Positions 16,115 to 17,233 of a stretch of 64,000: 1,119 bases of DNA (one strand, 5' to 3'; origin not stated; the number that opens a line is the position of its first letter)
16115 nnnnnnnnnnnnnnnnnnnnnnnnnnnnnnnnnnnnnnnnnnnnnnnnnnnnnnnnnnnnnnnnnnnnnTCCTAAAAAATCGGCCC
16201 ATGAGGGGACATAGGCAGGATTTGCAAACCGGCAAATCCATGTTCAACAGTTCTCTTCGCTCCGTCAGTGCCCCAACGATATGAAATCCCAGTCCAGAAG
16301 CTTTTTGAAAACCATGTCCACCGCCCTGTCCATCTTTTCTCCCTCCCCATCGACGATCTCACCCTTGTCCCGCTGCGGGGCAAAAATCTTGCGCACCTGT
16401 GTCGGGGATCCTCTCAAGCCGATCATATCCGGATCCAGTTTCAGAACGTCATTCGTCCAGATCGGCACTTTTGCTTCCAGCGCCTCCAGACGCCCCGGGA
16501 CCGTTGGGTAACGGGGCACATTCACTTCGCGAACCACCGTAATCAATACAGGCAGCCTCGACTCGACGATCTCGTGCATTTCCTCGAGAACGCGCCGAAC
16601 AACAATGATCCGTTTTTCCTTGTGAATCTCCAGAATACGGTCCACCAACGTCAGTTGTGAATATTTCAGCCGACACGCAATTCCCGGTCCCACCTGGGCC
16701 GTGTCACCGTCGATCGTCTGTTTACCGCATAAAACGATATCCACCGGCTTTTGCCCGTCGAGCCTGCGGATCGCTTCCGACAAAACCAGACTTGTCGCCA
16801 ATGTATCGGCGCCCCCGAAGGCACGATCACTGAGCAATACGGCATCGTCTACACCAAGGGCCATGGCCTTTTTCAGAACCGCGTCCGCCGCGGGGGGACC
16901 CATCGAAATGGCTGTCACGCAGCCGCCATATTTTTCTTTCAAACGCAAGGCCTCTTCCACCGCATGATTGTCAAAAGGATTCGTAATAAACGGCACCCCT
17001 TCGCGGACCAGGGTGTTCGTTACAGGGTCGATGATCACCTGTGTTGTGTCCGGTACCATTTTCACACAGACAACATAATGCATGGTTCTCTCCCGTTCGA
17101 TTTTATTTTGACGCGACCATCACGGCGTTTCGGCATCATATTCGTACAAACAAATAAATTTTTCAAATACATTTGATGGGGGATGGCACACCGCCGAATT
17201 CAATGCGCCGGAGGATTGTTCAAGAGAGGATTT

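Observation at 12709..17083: Bifurcating-type EtfAB with a ferredoxin-fused EtfA, wired to a membrane cytochrome-b/HdrD-like FeS oxidoreductase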

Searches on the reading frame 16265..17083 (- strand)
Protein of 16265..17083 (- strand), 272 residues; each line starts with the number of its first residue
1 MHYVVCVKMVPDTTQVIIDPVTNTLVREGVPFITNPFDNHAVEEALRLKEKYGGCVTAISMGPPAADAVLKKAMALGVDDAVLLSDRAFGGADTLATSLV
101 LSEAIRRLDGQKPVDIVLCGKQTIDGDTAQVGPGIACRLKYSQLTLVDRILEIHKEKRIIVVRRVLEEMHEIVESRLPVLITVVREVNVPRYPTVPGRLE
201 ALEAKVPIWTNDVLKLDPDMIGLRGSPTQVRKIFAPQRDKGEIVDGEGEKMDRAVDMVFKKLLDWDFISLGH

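Call 3: search_protein_families(library=pfam, proteins=[window:16265-17083:-])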
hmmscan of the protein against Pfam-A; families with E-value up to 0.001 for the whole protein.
window:16265-17083:- (272 aa): 1 family
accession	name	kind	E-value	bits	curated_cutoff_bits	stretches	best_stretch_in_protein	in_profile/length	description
PF01012.27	ETF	-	7.1e-40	137.2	26.7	1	23-211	2-178/181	Electron transfer flavoprotein domain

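Call 6: search_protein_families(library=ncbifam, proteins=[window:16265-17083:-], max_evalue=0.00001)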
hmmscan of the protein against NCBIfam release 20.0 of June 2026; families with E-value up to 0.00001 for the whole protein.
window:16265-17083:- (272 aa): 5 families
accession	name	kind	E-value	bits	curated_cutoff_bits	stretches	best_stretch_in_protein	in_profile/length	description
NF040731.1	flavo_sub_EftB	exception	7.3e-81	271.3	445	1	3-255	2-250/260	electron transfer flavoprotein subunit beta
NF042971.1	AcrlCoAredClosAcrB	equivalog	6.7e-68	228.6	475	1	1-252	1-253/266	acryloyl-CoA reductase electron transfer subunit gamma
NF008998.0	PRK12342.1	equivalog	3.9e-23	82.1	338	1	1-249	1-239/254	electron transfer flavoprotein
TIGR04503.1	mft_etfB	hypoth_equivalog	3.4e-22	79.2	200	1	5-211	3-215/290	mycofactocin-associated electron transfer flavoprotein beta subunit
NF002888.0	PRK03359.1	subfamily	7.9e-20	71.3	219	1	1-250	1-243/256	putative electron transfer flavoprotein FixA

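Call 11: find_encoding_contigs(protein=window:16265-17083:-, flank=10000, max_places=6)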
Protein window:16265-17083:- (272 aa): 6 contigs read that carry it; 6 places shown.
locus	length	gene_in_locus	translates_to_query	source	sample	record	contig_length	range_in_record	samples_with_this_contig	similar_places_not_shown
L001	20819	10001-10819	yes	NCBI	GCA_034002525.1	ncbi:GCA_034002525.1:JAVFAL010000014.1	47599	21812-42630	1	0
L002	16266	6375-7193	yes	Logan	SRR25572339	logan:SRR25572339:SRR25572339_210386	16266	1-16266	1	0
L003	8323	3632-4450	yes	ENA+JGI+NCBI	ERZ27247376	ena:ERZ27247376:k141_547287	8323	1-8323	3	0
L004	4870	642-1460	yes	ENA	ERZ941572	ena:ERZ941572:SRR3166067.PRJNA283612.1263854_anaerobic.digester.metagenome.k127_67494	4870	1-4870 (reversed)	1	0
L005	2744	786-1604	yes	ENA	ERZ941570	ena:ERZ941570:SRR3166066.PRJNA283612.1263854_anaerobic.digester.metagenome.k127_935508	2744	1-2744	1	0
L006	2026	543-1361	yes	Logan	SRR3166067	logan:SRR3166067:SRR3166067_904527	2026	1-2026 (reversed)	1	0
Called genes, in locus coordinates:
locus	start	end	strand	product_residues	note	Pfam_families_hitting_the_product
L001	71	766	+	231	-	PF07556:DUF1538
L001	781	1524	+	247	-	PF07556:DUF1538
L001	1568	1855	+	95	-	-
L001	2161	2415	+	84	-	-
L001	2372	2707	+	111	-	-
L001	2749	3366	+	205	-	-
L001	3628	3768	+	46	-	-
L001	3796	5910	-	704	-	PF12437:GSIII_N, PF00120:Gln-synt_C, PF18318:Gln-synt_C-ter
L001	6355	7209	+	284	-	PF03734:YkuD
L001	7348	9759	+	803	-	PF01326:PPDK_N, PF00391:PEP-utilizers, PF02896:PEP-utilizers_C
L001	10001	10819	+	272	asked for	PF01012:ETF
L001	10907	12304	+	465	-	PF13237:Fer4_10 (weak), PF14697:Fer4_21, PF12838:Fer4_7, PF13187:Fer4_9 (weak), PF00037:Fer4 (weak), PF12837:Fer4_6 (weak), PF01012:ETF, PF00766:ETF_alpha, +2 more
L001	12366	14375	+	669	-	PF13534:Fer4_17 (faint), PF13183:Fer4_8, PF13237:Fer4_10, PF13187:Fer4_9, PF13484:Fer4_16 (faint), PF02754:CCG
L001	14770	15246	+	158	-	PF01257:2Fe-2S_thioredx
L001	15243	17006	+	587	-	PF01512:Complex1_51K, PF12797:Fer4_2 (faint), PF10589:NADH_4Fe-4S, PF12837:Fer4_6 (faint), PF00037:Fer4 (weak), PF12838:Fer4_7 (weak), PF14697:Fer4_21 (weak), PF00037:Fer4 (weak)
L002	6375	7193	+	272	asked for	PF01012:ETF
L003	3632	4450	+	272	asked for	PF01012:ETF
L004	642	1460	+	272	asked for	PF01012:ETF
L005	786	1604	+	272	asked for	PF01012:ETF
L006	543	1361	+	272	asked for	PF01012:ETF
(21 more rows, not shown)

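Call 42: search_solved_structures(query=window:16265-17083:-, max_evalue=0.00001, show_alignments=3)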
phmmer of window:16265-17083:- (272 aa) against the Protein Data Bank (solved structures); distinct sequences matched with E-value up to 0.00001: 10.
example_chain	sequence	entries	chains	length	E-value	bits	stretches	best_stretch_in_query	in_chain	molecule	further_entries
7koe_A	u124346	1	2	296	2.1e-65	224.4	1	3-265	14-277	Electron transfer flavoprotein, beta subunit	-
6fah_B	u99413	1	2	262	9e-65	222.3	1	1-247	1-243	Caffeyl-CoA reductase-Etf complex subunit CarD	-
4kpu_B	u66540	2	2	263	2.3e-64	221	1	1-265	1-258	Electron transfer flavoprotein alpha/beta-subunit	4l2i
5ol2_B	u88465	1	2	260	1.5e-61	211.7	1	1-241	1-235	Electron transfer flavoprotein small subunit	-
7qh2_B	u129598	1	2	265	3.1e-51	177.9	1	4-255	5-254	Lactate dehydrogenase (NAD(+),ferredoxin) subunit LctB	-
2a1t_S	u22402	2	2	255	1.9e-20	77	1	4-209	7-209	Electron transfer flavoprotein beta-subunit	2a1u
1efv_B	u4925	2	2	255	3.2e-20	76.2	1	4-209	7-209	ELECTRON TRANSFER FLAVOPROTEIN | Electron transfer flavoprotein beta-subunit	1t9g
1o94_C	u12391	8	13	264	9.1e-20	74.7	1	32-248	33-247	ELECTRON TRANSFER FLAVOPROTEIN BETA-SUBUNIT | ELECTRON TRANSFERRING FLAVOPROTEIN BETA-SUBUNIT | Electron transfer flavoprotein subunit beta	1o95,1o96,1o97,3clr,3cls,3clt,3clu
1efp_B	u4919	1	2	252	4.8e-18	69.1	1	30-203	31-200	PROTEIN (ELECTRON TRANSFER FLAVOPROTEIN)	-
5ow0_B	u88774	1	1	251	1.8e-09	41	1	2-199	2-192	Electron transfer flavoprotein, beta subunit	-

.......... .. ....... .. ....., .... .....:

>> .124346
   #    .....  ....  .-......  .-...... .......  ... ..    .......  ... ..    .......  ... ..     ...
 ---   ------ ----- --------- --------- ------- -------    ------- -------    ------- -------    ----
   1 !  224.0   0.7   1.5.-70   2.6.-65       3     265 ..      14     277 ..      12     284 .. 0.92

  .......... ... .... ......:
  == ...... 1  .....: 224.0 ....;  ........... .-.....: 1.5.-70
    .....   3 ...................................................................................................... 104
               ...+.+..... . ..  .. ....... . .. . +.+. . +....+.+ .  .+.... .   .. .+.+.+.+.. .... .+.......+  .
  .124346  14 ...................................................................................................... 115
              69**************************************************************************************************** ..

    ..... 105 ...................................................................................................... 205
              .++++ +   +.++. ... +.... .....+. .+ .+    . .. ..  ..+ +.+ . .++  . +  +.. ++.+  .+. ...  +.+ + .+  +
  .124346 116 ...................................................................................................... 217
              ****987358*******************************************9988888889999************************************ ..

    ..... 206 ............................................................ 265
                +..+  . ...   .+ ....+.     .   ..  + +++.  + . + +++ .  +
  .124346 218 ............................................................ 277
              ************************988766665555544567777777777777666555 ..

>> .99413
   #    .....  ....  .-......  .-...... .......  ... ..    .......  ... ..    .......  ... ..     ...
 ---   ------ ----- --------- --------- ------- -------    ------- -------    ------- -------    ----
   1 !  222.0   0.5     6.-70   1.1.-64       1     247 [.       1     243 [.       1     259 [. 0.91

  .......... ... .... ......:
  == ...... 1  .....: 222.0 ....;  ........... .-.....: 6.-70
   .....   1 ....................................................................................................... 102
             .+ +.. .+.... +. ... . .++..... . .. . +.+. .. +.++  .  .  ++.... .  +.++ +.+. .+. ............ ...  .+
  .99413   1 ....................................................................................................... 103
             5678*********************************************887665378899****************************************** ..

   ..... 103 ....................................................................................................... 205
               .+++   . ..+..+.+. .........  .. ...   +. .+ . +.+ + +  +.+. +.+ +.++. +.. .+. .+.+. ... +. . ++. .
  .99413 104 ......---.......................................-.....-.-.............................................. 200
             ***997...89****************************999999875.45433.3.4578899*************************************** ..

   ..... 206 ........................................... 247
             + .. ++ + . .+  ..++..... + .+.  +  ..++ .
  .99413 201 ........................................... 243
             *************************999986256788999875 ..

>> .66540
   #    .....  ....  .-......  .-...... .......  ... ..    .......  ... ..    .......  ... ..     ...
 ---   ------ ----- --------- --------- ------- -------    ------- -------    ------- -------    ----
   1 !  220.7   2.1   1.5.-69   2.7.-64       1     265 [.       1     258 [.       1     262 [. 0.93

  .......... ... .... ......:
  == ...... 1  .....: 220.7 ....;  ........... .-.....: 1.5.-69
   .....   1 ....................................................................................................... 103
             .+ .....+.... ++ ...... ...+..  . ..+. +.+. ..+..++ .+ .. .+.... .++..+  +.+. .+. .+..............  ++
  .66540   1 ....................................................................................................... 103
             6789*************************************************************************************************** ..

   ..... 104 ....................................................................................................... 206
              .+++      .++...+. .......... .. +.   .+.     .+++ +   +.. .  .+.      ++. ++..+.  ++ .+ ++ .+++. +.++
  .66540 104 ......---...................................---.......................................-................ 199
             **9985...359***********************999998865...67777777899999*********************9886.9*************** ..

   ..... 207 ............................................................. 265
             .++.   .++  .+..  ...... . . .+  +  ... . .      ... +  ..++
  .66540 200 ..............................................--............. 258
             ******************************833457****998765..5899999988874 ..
